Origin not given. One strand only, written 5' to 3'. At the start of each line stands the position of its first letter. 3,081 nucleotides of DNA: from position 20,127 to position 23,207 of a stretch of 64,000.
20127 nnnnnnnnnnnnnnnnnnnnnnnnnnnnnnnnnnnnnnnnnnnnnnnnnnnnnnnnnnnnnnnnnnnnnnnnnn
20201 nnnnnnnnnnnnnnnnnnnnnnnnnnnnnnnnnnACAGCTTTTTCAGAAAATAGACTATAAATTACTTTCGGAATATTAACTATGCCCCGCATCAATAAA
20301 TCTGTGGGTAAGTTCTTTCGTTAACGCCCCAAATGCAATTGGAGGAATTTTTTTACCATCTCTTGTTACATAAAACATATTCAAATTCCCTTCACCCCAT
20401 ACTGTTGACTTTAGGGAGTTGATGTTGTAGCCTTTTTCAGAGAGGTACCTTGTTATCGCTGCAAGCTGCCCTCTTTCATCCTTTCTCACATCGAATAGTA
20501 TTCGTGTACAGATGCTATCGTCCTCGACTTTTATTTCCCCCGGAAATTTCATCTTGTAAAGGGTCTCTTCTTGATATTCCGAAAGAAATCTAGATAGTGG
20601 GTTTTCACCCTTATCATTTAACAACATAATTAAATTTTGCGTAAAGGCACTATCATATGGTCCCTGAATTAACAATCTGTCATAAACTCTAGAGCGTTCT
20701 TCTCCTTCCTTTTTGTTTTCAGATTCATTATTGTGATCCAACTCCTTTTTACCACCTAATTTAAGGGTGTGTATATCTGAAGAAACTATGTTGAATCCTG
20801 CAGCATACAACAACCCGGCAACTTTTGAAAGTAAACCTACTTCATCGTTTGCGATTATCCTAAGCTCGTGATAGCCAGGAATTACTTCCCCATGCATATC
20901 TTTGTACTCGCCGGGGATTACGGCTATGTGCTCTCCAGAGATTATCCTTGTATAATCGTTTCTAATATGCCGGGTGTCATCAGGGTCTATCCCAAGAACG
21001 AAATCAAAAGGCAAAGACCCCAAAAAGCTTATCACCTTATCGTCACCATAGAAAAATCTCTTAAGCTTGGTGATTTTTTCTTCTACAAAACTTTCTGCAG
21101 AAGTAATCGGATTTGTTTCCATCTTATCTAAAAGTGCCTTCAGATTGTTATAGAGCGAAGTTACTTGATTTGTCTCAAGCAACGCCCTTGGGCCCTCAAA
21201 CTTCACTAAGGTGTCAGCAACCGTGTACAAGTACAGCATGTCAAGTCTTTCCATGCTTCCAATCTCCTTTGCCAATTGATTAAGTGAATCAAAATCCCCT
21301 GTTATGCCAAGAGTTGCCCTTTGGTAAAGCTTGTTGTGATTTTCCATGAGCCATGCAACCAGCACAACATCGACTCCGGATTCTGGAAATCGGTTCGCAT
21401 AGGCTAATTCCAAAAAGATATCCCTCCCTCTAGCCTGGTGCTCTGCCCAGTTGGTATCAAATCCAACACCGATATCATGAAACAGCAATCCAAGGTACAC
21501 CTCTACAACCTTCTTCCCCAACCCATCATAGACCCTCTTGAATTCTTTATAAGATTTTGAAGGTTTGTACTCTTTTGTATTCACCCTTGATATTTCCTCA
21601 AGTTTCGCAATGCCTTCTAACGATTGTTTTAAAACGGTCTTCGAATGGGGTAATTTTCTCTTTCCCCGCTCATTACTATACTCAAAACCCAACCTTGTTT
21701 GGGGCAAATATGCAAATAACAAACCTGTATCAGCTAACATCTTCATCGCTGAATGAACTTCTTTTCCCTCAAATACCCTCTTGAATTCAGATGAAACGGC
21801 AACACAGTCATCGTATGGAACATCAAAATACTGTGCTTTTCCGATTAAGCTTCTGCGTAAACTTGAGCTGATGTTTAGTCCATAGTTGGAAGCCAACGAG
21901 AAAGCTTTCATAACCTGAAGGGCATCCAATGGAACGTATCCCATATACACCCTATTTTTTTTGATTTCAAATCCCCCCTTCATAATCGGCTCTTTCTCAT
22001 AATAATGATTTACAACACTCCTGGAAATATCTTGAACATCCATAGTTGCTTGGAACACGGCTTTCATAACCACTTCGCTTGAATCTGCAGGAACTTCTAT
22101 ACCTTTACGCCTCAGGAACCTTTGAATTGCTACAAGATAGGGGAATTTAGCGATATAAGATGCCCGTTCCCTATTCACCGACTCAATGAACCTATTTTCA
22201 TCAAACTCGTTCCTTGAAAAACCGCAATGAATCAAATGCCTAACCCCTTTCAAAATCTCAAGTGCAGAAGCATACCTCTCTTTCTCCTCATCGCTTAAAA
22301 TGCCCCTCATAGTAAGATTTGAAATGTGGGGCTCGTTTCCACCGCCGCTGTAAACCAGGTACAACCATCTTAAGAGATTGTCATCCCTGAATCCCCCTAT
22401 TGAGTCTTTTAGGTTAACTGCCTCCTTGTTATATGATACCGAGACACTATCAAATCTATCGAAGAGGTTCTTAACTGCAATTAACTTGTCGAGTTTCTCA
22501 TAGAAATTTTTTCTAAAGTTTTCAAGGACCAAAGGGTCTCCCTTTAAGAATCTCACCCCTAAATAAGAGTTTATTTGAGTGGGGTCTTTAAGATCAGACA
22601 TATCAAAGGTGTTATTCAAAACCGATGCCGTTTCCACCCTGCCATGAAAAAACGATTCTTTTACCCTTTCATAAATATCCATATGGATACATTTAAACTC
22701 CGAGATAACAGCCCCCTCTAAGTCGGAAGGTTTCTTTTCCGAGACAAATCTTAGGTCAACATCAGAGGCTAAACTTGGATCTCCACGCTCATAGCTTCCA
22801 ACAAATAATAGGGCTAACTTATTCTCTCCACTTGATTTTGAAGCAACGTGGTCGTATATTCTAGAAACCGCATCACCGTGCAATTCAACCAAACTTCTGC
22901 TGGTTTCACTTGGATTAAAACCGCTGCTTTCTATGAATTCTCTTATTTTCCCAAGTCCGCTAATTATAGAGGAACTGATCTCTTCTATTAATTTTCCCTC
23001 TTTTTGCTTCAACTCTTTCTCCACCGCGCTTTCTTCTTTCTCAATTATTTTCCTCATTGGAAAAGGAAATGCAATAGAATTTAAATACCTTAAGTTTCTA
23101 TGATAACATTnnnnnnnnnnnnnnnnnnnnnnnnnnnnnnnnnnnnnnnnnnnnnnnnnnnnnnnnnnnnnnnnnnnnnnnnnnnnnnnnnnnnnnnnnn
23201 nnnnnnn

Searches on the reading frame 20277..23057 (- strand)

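Call 86: search_protein_families(library=pfam, proteins=[window:20277-23057:-], max_evalue=0.00001)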
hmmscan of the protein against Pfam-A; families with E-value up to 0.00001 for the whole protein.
window:20277-23057:- (926 aa): 2 families
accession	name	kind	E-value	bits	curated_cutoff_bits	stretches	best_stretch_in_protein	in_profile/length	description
PF01842.31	ACT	-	8.6e-13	48.2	27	1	730-767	1-38/66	ACT domain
PF08335.16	GlnD_UR_UTase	-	8.5e-07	29.5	21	1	213-278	25-87/141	GlnD PII-uridylyltransferase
